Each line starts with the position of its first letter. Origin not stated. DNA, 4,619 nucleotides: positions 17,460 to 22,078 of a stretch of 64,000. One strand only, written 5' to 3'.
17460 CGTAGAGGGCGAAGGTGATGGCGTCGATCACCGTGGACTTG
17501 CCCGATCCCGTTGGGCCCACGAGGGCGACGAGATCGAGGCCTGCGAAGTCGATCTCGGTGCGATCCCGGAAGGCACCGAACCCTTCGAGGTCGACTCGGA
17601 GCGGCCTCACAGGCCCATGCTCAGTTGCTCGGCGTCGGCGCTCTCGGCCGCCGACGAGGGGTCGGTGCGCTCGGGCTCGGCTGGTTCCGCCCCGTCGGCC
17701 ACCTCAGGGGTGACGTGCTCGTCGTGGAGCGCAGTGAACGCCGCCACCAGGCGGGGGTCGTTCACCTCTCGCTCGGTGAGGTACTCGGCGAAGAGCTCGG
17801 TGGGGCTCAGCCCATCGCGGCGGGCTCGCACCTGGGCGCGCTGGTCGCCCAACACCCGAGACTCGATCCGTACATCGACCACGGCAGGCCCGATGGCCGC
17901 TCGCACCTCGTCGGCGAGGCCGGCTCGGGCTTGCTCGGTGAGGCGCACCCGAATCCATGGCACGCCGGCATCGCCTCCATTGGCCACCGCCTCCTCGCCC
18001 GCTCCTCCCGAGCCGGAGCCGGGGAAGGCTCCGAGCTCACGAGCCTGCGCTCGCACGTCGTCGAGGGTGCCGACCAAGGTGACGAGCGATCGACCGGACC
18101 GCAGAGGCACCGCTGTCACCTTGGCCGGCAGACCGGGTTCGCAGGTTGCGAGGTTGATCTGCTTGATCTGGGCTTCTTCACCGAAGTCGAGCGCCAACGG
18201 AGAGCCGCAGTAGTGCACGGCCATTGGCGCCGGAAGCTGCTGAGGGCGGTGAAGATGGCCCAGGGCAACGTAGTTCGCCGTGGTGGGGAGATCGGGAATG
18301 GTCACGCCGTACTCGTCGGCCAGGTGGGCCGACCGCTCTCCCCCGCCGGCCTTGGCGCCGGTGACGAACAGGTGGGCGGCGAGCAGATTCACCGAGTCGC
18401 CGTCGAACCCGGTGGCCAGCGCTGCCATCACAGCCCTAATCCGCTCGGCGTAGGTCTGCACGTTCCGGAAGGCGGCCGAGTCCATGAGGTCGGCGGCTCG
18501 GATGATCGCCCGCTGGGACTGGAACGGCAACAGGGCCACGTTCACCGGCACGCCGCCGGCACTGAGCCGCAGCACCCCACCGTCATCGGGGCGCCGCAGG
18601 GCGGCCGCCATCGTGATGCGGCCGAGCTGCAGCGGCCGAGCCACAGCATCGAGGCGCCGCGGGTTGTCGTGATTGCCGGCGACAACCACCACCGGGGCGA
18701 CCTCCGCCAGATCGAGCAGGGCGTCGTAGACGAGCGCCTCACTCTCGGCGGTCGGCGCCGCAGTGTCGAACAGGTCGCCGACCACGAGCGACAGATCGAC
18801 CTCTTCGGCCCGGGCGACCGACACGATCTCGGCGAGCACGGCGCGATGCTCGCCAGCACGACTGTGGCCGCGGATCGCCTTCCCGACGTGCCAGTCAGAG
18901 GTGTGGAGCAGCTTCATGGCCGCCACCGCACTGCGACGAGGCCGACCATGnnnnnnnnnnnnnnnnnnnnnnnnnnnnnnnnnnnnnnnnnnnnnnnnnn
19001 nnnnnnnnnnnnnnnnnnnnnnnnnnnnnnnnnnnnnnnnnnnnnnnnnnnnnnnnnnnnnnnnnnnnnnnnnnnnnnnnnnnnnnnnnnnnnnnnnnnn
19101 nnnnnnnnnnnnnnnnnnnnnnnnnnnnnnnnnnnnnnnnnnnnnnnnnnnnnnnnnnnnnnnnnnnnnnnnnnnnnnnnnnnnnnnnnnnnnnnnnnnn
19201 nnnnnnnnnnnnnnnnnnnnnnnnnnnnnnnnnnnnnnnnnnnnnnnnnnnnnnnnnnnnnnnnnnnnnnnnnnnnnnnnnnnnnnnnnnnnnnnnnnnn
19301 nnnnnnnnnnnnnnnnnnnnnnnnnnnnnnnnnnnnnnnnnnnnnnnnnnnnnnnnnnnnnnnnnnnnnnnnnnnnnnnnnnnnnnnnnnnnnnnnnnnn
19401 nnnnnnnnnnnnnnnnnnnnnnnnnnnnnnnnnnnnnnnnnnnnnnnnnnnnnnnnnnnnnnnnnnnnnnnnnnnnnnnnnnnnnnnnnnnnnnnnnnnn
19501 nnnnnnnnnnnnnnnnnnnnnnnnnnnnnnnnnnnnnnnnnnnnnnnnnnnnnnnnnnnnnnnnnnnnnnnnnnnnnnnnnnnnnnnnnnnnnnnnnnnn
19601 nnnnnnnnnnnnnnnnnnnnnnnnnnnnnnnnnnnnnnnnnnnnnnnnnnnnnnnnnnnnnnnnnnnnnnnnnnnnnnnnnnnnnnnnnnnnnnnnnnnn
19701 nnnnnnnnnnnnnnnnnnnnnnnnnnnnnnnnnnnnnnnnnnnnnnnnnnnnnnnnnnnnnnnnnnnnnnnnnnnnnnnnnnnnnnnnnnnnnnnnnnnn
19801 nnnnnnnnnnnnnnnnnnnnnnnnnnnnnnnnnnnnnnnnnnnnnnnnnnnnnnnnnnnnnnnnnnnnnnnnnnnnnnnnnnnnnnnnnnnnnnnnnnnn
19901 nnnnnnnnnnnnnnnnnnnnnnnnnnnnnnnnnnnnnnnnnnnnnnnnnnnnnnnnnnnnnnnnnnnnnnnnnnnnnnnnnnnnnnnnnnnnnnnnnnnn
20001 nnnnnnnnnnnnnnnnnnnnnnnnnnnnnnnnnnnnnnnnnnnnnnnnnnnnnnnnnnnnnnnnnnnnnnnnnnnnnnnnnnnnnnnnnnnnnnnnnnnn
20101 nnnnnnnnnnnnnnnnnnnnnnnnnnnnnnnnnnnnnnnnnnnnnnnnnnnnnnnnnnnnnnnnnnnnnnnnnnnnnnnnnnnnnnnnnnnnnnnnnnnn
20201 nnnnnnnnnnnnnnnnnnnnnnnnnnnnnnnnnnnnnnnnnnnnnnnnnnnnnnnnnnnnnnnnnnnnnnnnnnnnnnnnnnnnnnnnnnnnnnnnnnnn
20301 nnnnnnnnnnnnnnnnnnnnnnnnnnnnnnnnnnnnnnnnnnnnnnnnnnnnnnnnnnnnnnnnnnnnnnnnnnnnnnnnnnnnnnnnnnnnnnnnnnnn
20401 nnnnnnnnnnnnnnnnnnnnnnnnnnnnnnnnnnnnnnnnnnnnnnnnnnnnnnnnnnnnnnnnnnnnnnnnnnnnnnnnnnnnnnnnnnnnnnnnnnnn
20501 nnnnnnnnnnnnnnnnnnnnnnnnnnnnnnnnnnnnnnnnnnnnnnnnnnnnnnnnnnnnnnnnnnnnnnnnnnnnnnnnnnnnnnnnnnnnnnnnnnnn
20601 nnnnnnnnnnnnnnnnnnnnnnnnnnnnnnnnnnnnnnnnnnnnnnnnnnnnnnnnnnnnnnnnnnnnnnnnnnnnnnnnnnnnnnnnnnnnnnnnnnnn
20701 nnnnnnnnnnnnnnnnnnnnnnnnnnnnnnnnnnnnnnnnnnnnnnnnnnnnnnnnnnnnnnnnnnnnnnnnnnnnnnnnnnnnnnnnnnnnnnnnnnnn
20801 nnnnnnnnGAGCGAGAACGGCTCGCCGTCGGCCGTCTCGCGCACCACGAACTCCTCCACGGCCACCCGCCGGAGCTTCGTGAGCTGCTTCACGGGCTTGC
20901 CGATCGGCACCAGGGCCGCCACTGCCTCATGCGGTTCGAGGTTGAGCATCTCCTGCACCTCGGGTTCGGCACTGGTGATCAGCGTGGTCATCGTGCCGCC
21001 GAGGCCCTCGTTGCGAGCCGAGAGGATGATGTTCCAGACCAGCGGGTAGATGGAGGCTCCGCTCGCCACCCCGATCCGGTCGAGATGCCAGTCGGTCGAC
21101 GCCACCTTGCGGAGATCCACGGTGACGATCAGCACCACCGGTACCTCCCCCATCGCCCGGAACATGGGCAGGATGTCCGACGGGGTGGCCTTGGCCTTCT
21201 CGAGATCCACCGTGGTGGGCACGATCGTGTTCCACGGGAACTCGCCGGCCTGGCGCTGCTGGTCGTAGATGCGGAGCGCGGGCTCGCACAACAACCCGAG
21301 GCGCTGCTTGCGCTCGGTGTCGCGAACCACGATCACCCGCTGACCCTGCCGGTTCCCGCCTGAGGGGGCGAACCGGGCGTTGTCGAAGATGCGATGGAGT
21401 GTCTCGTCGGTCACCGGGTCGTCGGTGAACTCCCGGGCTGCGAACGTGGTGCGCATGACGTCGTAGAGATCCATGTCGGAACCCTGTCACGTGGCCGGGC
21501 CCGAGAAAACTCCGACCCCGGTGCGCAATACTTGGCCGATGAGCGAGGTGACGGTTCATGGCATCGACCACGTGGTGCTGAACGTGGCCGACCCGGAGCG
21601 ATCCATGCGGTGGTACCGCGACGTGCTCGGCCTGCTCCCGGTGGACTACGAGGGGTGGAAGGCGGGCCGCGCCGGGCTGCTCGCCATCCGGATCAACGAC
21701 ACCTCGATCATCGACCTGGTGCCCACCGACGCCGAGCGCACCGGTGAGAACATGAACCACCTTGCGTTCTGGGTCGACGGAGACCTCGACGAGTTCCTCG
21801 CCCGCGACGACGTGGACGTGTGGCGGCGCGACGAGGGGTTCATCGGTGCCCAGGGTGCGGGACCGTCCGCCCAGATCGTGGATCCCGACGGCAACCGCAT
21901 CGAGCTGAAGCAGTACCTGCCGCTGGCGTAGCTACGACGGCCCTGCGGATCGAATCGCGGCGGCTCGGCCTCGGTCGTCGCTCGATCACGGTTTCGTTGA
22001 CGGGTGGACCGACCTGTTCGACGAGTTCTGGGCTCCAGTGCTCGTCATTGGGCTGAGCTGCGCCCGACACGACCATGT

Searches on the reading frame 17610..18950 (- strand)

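Call 49: search_protein_families(library=pfam, proteins=[window:17610-18950:-], max_evalue=0.00001)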
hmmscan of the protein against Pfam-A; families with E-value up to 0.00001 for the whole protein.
window:17610-18950:- (447 aa): 2 families
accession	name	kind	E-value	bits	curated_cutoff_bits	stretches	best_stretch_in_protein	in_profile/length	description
PF00149.33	Metallophos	-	2.7e-11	44.7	21.5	1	12-101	1-80/191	Calcineurin-like phosphoesterase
PF12850.12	Metallophos_2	-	9.1e-07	29.5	27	0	12-157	1-60/154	Calcineurin-like phosphoesterase superfamily domain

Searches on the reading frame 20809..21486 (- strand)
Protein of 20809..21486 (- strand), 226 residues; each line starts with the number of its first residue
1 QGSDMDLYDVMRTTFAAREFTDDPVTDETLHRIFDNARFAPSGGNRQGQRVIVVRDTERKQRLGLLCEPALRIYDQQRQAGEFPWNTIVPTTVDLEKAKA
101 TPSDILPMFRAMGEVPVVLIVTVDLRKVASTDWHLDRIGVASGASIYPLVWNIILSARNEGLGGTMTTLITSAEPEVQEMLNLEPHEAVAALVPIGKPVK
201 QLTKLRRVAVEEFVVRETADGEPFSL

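Call 49: search_protein_families(library=pfam, proteins=[window:20809-21486:-], max_evalue=0.00001)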
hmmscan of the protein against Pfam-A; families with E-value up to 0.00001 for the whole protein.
window:20809-21486:- (226 aa): 1 family
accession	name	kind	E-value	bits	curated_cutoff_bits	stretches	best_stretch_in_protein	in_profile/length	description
PF00881.29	Nitroreductase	-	6e-22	79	23.5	1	17-197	7-167/167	Nitroreductase family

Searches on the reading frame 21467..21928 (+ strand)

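Call 49: search_protein_families(library=pfam, proteins=[window:21467-21928:+], max_evalue=0.00001)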
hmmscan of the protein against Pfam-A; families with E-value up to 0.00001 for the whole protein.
window:21467-21928:+ (154 aa): 2 families
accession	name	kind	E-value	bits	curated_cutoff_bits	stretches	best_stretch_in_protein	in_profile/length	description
PF00903.31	Glyoxalase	-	1.5e-10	42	20.6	1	32-147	1-121/121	Glyoxalase/Bleomycin resistance protein/Dioxygenase superfamily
PF13669.12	Glyoxalase_4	-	5e-06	27.2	27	1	34-113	1-85/109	Glyoxalase/Bleomycin resistance protein/Dioxygenase superfamily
